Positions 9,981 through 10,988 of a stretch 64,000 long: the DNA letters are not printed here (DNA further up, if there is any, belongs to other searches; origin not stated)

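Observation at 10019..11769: AT-rich two-gene island (trypsin-like protease + coiled-coil membrane protein) flanked by duplicated promoter-like repeats, inserted in front of pyrR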

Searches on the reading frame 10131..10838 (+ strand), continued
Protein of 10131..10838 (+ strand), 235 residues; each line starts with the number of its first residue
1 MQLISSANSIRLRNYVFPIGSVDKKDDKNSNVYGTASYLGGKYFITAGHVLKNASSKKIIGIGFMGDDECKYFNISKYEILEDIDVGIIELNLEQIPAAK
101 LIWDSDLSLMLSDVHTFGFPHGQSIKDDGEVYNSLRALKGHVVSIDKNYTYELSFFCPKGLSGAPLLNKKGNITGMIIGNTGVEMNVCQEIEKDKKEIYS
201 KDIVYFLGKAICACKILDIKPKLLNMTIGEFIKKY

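Call 57: search_protein_families(library=pfam, alignment_id=A4, max_evalue=0.0001)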
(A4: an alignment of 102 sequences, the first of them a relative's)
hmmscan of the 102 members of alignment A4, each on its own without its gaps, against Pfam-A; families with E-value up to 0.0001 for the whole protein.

A. member 1, L006:3802-4617:+ (271 aa): 8 families
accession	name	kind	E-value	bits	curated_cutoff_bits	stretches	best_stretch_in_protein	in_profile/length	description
PF00037.32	Fer4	-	5.1e-10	39.2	21.1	1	194-214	4-24/24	4Fe-4S binding domain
PF12838.12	Fer4_7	-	1.1e-08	35.8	27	1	197-241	1-52/52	4Fe-4S dicluster domain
PF13237.11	Fer4_10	-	4.4e-08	33.4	25.5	1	194-238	5-53/53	4Fe-4S dicluster domain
PF13187.11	Fer4_9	-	1.4e-07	31.8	27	1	197-241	1-51/52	4Fe-4S dicluster domain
PF13484.11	Fer4_16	-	6.6e-07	30.4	30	0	227-257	2-32/66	4Fe-4S double cluster binding domain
PF14697.11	Fer4_21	-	5.9e-06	26.8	35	0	188-214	31-58/59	4Fe-4S dicluster domain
PF12837.12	Fer4_6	-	2.8e-05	24.3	25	0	194-211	5-22/24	4Fe-4S binding domain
PF12800.12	Fer4_4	-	3.6e-05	24.2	24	0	196-210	2-16/17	4Fe-4S binding domain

B. families by the number of members that match (of 102 scanned): 43 families (the first 25 are shown)
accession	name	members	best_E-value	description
PF00589.27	Phage_integrase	3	2e-27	Phage integrase family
PF02371.22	Transposase_20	2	3e-18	Transposase IS116/IS110/IS902 family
PF01548.23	DEDD_Tnp_IS110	2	2.8e-15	Transposase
PF24877.1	ILV_EDD_C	1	1.3e-79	Dihydroxy-acid/6-phosphogluconate dehydratase C-terminal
PF22522.2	DUF6998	1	1.1e-44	Family of unknown function (DUF6998)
PF01029.23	NusB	1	1.1e-42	NusB family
PF14081.11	DUF4262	1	1.1e-37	Domain of unknown function (DUF4262)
PF01661.27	Macro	1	1.6e-28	Macro domain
PF04402.19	SIMPL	1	1.8e-24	Protein of unknown function (DUF541)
PF12706.13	Lactamase_B_2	1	3.3e-21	Beta-lactamase superfamily domain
PF00293.34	NUDIX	1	4.1e-21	NUDIX domain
PF00920.27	ILVD_EDD_N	1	1e-20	Dihydroxy-acid/6-phosphogluconate dehydratase N-terminal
PF18480.7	DUF5615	1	2.4e-20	Domain of unknown function (DUF5615)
PF01555.25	N6_N4_Mtase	1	3.6e-20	DNA methylase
PF11225.14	DUF3024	1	5.5e-18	Domain of unknown function (DUF3024)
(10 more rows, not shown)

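Call 58: search_protein_families(library=padloc, alignment_id=A4, max_evalue=0.00001)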
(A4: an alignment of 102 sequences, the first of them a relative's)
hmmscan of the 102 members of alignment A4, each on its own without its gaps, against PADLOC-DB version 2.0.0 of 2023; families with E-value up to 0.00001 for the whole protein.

A. member 1, L006:3802-4617:+ (271 aa): 0 families

B. families by the number of members that match (of 102 scanned): 72 families (the first 25 are shown)
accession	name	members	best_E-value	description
PDLC02265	AbiEi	1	1.7e-36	AbiEi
PDLC02283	AbiEi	1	2.8e-34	AbiEi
PDLC03323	MTase_II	1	1.5e-33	Type II methyltransferase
PDLC02225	AbiEi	1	9.7e-29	AbiEi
PDLC02228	AbiEi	1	1.9e-19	AbiEi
PDLC03371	MTase_II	1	2.1e-19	Type II methyltransferase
PDLC02354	AbiZ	1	7.5e-19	AbiZ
PDLC03387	MTase_II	1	1.2e-18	Type II methyltransferase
PDLC02239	AbiEi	1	1.8e-18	AbiEi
PDLC03738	oMTase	1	2.9e-16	orphan methyltransferase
PDLC02275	AbiEi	1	3.2e-16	AbiEi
PDLC03353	MTase_II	1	1.6e-15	Type II methyltransferase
PDLC03216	MTase_II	1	1.9e-15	Type II methyltransferase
PDLC02254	AbiEi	1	3.1e-15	AbiEi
PDLC03299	MTase_II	1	6.2e-15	Type II methyltransferase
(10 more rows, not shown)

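Call 67: search_solved_structures(query=A3, max_evalue=0.01)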
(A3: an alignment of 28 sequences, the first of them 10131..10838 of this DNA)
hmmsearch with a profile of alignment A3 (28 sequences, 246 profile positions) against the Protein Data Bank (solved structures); distinct sequences matched with E-value up to 0.01: 3.
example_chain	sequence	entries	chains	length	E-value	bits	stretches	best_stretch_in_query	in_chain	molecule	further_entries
9s74_A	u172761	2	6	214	3e-05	26.6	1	32-190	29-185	JSNZ extracellular serine protease Jep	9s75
5ilb_A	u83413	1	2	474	0.0055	19.2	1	31-121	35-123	Protease Do-like 2, chloroplastic,Protease Do-like 9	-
4fln_A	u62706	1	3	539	0.0072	18.8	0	31-121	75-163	Protease Do-like 2, chloroplastic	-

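Call 68: search_protein_families(library=phrogs, proteins=[window:10131-10838:+], max_evalue=0.1)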
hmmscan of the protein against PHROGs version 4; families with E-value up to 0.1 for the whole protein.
window:10131-10838:+ (235 aa): 1 family
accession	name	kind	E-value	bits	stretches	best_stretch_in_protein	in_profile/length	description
phrog_9683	-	other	0.0028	18.2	1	29-192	50-201/233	protease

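Call 69: search_protein_families(library=ncbifam, proteins=[window:10131-10838:+], max_evalue=0.01)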
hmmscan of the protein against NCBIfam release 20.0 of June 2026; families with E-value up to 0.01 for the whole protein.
window:10131-10838:+ (235 aa): 1 family
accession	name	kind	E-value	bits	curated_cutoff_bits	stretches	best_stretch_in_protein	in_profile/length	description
NF033740.0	MarP_fam_protase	equivalog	0.0039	16.3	250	1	84-180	257-354/390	MarP family serine protease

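Call 77: search_protein_families(library=padloc, alignment_id=A3, max_evalue=0.001)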
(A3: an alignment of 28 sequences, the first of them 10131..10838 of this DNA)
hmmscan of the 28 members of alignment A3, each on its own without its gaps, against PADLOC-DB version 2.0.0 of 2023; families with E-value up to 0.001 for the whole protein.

A. member 1, window:10131-10838:+ (235 aa): 4 families
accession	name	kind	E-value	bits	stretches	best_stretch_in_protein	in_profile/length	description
PDLC02959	RT-Protease_XI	-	1.4e-09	35.5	1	13-180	337-489/510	single gene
PDLC02960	RT-Protease_XI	-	5.6e-09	33.5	1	12-185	334-491/506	single gene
PDLC04593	PDC-M35A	-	7.8e-07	27.1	1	12-180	4-181/216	-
PDLC00169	HamA1|HamA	-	1.7e-05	21.5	1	31-182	26-175/483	DUF1837 domain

B. families by the number of members that match (of 28 scanned): 6 families
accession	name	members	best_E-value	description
PDLC02960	RT-Protease_XI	26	1.4e-11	single gene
PDLC02959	RT-Protease_XI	25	5.1e-11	single gene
PDLC00169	HamA1|HamA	17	6.3e-10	DUF1837 domain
PDLC04593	PDC-M35A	11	1.3e-07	-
PDLC03855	LmuA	8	1.9e-13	-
PDLC02159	Avs1b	1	1.9e-05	-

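Call 82: search_dna_similar(query=window:10131-10838:+, collection=plasmids, mode=protein, max_evalue=0.00001, max_rows=15)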
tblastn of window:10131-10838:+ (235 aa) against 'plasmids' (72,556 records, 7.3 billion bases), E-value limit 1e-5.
No match.

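Call 83: search_dna_similar(query=window:10131-10838:+, collection=phages, mode=protein, max_evalue=0.00001, max_rows=10)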
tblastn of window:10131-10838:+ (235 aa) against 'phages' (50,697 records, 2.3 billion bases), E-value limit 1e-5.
No match.

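Call 87: find_encoding_contigs(protein=P0007, flank=3000, max_places=1)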
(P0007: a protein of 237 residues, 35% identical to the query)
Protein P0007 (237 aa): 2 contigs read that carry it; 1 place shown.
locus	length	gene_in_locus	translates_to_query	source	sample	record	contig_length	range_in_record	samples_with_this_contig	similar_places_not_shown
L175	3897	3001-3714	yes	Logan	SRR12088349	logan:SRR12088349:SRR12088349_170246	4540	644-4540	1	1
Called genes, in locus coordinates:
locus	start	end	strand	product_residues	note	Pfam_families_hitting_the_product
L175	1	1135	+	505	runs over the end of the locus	-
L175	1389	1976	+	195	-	-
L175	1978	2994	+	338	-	PF03235:GmrSD_N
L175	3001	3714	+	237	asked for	PF13365:Trypsin_2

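Call 88: find_encoding_contigs(protein=P0012, flank=4000, max_places=1)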
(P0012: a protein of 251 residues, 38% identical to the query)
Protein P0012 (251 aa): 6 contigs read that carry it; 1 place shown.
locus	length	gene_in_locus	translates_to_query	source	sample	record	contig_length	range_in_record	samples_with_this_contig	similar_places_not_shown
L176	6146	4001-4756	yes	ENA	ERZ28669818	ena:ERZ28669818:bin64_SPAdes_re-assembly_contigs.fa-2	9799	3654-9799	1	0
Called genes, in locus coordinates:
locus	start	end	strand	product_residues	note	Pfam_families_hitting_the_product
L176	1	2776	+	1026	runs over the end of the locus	PF00873:ACR_tran, PF03176:MMPL (weak), PF02355:SecD_SecF_C (faint), PF03176:MMPL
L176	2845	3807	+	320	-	PF04307:YdjM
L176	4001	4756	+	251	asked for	PF13365:Trypsin_2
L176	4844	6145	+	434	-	?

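Call 89: find_encoding_contigs(protein=P0006, flank=3000, max_places=1)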
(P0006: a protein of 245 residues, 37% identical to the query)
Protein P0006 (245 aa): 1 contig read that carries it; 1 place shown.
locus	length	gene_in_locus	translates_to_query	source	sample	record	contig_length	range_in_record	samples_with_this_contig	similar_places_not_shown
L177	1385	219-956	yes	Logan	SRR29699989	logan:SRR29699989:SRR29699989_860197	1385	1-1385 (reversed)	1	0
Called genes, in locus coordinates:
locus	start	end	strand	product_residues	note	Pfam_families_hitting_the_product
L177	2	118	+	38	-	?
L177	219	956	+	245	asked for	PF13365:Trypsin_2 (weak)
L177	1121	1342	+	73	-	PF04014:MazE_antitoxin (weak)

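Call 91: search_protein_families(library=pfam, proteins=[L176:4844-6145:+, L175:1389-1976:+, L175:1978-2994:+, L175:2-1135:+], max_evalue=0.01)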
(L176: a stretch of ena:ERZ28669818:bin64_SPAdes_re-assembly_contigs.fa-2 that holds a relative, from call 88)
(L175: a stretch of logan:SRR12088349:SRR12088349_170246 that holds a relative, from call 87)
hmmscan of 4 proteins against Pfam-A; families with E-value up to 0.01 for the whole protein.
L176:4844-6145:+ (434 aa): 1 family
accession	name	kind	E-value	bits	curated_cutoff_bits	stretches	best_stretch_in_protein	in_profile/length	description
PF13020.12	NOV_C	-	2e-17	63.4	22.1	1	319-406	1-84/91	Protein NO VEIN, C-terminal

L175:1389-1976:+ (195 aa): 0 families

L175:1978-2994:+ (338 aa): 1 family
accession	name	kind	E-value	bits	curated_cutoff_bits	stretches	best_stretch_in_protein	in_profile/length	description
PF03235.19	GmrSD_N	-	7.9e-21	75.5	33.2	1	14-157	2-198/199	GmrSD restriction endonuclease, N-terminal domain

L175:2-1135:+ (377 aa): 0 families
